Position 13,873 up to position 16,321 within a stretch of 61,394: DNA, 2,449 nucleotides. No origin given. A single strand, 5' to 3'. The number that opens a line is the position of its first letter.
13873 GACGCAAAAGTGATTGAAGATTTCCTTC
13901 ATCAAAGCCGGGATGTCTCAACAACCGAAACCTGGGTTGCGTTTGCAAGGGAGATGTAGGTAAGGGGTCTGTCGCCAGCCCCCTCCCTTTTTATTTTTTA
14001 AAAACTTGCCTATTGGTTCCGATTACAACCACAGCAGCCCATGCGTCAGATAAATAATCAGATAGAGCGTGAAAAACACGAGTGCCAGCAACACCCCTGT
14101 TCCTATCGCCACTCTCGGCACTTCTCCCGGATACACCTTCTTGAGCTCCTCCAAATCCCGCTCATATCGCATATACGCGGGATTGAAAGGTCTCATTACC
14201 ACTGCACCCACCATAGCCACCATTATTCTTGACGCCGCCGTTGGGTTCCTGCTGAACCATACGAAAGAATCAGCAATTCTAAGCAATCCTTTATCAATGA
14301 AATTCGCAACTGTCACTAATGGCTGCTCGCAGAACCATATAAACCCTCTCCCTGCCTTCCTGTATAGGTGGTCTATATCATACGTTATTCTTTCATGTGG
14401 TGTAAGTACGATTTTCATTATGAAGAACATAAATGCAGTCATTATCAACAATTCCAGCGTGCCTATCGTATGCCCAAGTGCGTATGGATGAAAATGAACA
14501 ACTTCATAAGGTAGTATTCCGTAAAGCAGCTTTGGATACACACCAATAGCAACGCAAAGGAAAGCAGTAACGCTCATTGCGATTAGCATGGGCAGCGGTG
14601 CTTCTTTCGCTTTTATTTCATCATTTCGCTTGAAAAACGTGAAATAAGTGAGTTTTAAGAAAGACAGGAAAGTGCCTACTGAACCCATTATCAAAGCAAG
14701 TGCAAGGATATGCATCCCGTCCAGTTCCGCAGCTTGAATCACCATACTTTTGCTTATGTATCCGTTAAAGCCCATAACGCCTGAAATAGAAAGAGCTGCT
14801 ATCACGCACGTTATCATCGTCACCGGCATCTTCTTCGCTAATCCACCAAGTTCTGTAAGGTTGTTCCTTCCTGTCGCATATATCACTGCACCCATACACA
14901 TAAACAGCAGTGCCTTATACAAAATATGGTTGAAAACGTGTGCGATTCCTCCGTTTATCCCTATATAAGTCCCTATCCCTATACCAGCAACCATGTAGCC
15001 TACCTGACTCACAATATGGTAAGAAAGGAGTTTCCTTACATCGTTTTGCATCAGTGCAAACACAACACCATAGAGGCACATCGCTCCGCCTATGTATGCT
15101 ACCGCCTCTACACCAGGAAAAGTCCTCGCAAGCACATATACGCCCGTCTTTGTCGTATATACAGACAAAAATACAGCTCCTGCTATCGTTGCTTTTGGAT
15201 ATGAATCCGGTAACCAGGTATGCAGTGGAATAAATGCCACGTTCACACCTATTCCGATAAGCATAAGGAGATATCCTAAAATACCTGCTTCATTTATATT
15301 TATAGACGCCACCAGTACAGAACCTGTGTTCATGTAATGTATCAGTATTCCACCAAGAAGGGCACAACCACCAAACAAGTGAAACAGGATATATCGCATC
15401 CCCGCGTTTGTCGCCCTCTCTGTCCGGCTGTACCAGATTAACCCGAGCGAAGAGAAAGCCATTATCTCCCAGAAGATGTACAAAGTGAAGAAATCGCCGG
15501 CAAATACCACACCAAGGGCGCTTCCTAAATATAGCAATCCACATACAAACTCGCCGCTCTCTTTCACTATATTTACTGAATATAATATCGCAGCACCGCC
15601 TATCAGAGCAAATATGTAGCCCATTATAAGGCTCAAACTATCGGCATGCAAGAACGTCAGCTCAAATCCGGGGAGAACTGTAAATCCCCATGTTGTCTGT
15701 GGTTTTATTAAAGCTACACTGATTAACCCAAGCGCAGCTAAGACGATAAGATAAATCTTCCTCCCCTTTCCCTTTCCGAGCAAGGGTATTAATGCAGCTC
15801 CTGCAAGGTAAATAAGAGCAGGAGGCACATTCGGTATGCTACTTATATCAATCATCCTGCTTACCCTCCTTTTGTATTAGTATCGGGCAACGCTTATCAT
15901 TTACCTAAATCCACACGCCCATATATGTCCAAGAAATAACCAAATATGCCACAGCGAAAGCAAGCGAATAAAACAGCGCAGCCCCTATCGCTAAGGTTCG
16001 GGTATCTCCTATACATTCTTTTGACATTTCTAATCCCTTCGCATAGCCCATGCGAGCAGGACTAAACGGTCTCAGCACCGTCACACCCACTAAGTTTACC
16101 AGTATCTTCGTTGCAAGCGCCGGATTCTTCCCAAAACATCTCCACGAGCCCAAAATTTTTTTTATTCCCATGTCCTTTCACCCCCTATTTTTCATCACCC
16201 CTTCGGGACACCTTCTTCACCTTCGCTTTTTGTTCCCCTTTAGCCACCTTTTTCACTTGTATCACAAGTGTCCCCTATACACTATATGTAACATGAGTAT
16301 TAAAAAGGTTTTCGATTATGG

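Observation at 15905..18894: A C-terminal amphipathic-helix + TM 'tail' occurs both fused to antiporter-like subunits and as two free-standing genes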

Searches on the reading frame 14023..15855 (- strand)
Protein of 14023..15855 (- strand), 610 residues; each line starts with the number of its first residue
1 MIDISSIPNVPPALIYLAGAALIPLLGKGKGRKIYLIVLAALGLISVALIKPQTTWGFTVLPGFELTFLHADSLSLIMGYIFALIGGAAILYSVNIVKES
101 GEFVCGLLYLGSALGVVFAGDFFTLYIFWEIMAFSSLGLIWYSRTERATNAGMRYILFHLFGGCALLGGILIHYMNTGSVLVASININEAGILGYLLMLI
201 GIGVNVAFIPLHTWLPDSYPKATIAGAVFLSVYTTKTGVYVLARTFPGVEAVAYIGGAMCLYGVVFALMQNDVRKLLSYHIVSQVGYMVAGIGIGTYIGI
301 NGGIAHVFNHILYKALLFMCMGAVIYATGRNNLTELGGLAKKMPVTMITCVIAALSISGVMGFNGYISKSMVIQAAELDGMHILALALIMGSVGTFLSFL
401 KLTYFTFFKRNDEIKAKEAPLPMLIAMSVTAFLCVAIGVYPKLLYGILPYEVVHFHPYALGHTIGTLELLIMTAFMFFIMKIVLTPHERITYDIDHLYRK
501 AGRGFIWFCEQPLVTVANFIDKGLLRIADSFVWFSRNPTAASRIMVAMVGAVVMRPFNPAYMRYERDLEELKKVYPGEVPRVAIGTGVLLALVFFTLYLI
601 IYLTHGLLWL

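Call 7: search_protein_families(library=pfam, proteins=[window:14023-15855:-], max_evalue=0.1)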
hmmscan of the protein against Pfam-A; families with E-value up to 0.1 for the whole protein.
window:14023-15855:- (610 aa): 1 family
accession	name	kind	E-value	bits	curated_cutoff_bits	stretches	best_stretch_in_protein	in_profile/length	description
PF00361.26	Proton_antipo_M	-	3.4e-47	161.5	21.5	1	119-392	1-291/294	NADH:quinone oxidoreductase/Mrp antiporter, TM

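Call 8: search_protein_families(library=ncbifam, proteins=[window:14023-15855:-], max_evalue=0.1)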
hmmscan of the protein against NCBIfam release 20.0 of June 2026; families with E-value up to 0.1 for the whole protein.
window:14023-15855:- (610 aa): 73 families (the best 25 are shown)
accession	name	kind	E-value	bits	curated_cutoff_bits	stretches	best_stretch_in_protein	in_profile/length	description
NF009310.0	PRK12668.1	equivalog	8.6e-198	658.8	564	1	9-602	6-581/584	Na(+)/H(+) antiporter subunit D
NF006419.0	PRK08668.1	equivalog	9e-76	255.9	617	1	17-448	12-474/613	NADH dehydrogenase subunit M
NF004920.0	PRK06277.1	equivalog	4.4e-61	207.1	578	1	34-447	28-467/478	energy conserving hydrogenase EhbF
NF009307.0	PRK12664.1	equivalog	2.3e-60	205.1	417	1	72-528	34-481/527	putative monovalent cation/H+ antiporter subunit D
NF006240.0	PRK08376.1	subfamily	5.7e-59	200.4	662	1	69-444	86-495/521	putative monovalent cation/H+ antiporter subunit D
NF005086.0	PRK06521.1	equivalog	1.6e-51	175.5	667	1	39-448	47-499/669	hydrogenase 4 subunit B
NF009306.0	PRK12663.1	equivalog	2.7e-51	174.9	542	1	37-445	36-471/498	Na+/H+ antiporter subunit D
NF009290.0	PRK12650.1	equivalog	1e-49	169.3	980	1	43-445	49-476/966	DUF4040 family protein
NF009287.0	PRK12647.1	equivalog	1.7e-49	169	937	1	56-449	58-475/773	putative monovalent cation/H+ antiporter subunit A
NF009285.0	PRK12645.1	equivalog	3.1e-49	168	1028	1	52-445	56-497/804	Na+/H+ antiporter subunit A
NF006241.0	PRK08377.1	equivalog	3.8e-49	168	645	1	75-448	80-470/494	NADH dehydrogenase subunit N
NF005097.0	PRK06525.1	equivalog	7.4e-49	166.8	430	1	68-435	71-467/480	hydrogenase 4 subunit D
NF005141.0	PRK06590.1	equivalog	4.7e-48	164.6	556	1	53-453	60-481/615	NADH-quinone oxidoreductase subunit L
NF006236.0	PRK08375.1-1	equivalog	2.7e-47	161.8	663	1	14-445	14-485/493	putative monovalent cation/H+ antiporter subunit D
TIGR01972.1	NDH_I_M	subfamily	1.1e-46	159.6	263.8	1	54-449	58-476/486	NADH-quinone oxidoreductase subunit M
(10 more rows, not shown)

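Call 10: search_solved_structures(query=window:14023-15855:-, max_evalue=0.001, show_alignments=1)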
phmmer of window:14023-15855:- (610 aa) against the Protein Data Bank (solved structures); distinct sequences matched with E-value up to 0.001: 94 (the best 60 are shown).
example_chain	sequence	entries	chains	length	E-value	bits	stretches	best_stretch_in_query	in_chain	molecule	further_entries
6u8y_X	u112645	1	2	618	9.3e-53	183.2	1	61-446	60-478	NADH dehydrogenase subunit M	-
6z16_A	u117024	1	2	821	2.2e-39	139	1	61-449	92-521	Multisubunit Na+/H+ antiporter, A subunit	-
7qru_A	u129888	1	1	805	2.4e-39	138.9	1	62-447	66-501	Na+/H+ antiporter subunit A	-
6u8y_H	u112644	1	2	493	3.7e-38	135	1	104-447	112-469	NADH dehydrogenase subunit N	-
7qru_D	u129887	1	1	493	1.3e-36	129.9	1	25-412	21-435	Na+/H+ antiporter subunit D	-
6cfw_H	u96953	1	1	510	1.5e-35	126.4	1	69-442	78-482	Monovalent cation/H+ antiporter subunit D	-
7d3u_D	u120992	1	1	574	2.9e-34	122.1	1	62-407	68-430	Monovalent Na+/H+ antiporter subunit D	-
6hum_F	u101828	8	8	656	1.2e-31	113.5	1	72-404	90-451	NADH dehydrogenase subunit 5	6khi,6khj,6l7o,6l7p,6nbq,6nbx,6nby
5lnk_L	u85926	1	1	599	5.5e-30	108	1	106-408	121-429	Mitochondrial complex I, ND5 subunit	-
6q9b_D5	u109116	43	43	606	5.5e-30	108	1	106-408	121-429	NADH-ubiquinone oxidoreductase chain 5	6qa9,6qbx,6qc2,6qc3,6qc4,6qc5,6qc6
5lc5_L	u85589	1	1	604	2e-29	106.2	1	104-408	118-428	NADH-ubiquinone oxidoreductase chain 5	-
9w2u_L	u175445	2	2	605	2e-29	106.1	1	104-408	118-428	NADH-ubiquinone oxidoreductase chain 5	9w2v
5ldw_L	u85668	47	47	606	2e-29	106.1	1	104-408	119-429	NADH-ubiquinone oxidoreductase chain 5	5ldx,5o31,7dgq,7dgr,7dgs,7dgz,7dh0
5cod_L1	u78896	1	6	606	6.4e-29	104.5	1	106-408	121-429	NADH-ubiquinone oxidoreductase chain 5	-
9ti4_l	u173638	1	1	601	9.5e-29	103.9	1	105-390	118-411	NADH-ubiquinone oxidoreductase chain 5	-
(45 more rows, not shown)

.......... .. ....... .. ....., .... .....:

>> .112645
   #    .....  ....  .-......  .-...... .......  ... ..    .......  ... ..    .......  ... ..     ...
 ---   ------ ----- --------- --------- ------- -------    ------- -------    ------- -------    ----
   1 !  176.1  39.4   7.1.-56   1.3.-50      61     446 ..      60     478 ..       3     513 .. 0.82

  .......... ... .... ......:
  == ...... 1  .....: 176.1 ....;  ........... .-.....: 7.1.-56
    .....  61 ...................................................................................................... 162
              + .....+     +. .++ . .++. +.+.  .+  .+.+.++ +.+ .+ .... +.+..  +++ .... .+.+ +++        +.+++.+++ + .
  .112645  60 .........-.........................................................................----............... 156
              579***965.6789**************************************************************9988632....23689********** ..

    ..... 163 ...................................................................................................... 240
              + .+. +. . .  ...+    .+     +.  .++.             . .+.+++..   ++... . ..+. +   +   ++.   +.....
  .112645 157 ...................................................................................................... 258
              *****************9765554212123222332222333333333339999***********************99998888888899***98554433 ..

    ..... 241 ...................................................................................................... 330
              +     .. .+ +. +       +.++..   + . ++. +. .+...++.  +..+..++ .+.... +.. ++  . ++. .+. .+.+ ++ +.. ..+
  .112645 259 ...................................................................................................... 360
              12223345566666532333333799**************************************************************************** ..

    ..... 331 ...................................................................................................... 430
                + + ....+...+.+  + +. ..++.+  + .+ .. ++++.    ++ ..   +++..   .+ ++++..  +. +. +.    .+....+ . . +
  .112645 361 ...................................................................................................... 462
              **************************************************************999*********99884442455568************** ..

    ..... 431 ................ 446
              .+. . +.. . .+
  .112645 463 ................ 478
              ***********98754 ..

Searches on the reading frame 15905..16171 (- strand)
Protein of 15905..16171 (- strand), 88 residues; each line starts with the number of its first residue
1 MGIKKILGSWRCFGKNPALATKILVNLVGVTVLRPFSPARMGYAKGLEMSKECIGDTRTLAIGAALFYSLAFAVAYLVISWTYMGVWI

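Call 7: search_protein_families(library=pfam, proteins=[window:15905-16171:-], max_evalue=0.1)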
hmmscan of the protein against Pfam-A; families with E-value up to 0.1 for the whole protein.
window:15905-16171:- (88 aa): 0 families

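Call 8: search_protein_families(library=ncbifam, proteins=[window:15905-16171:-], max_evalue=0.1)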
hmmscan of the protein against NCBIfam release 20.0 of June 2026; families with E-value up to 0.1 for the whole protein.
window:15905-16171:- (88 aa): 0 families

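Call 12: list_cluster_members(proteins=[P0001, P0002, window:15905-16171:-, window:34594-34860:-, window:14023-15855:-])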
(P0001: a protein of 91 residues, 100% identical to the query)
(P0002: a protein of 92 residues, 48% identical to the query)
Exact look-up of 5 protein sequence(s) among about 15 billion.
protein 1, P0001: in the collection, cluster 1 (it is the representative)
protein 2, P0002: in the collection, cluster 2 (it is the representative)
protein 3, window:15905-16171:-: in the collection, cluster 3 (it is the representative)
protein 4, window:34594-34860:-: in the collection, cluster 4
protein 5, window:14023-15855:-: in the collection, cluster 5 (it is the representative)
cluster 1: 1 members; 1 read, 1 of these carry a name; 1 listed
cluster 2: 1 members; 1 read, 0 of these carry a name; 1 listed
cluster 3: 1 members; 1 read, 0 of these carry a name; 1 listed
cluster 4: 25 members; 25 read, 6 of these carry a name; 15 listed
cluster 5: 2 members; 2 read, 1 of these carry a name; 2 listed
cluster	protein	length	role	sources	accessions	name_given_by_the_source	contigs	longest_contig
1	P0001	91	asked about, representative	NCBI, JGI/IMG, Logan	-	hypothetical protein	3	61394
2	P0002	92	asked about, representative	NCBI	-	-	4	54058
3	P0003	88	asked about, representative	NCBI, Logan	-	-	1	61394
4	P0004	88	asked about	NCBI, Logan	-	-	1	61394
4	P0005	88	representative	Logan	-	-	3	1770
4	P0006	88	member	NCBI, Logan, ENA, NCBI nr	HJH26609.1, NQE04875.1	hypothetical protein C5S32_03295 [ANME-1 cluster archaeon GoMg1] | hypothetical protein [ANME-1 cluster archaeon GoMg1]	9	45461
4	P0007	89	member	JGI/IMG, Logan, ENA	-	hypothetical protein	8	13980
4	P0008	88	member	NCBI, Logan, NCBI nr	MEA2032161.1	MAG: hypothetical protein U9N41_01085 [Euryarchaeota archaeon] | hypothetical protein [Euryarchaeota archaeon]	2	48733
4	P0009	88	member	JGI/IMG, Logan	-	hypothetical protein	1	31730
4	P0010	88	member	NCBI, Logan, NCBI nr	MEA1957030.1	MAG: hypothetical protein U9N01_01550 [Euryarchaeota archaeon] | hypothetical protein [Euryarchaeota archaeon]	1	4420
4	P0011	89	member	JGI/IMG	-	hypothetical protein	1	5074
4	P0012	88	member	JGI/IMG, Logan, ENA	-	-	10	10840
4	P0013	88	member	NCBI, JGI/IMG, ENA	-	-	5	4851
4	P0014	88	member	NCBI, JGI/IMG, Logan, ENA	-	-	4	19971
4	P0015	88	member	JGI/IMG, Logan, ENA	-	-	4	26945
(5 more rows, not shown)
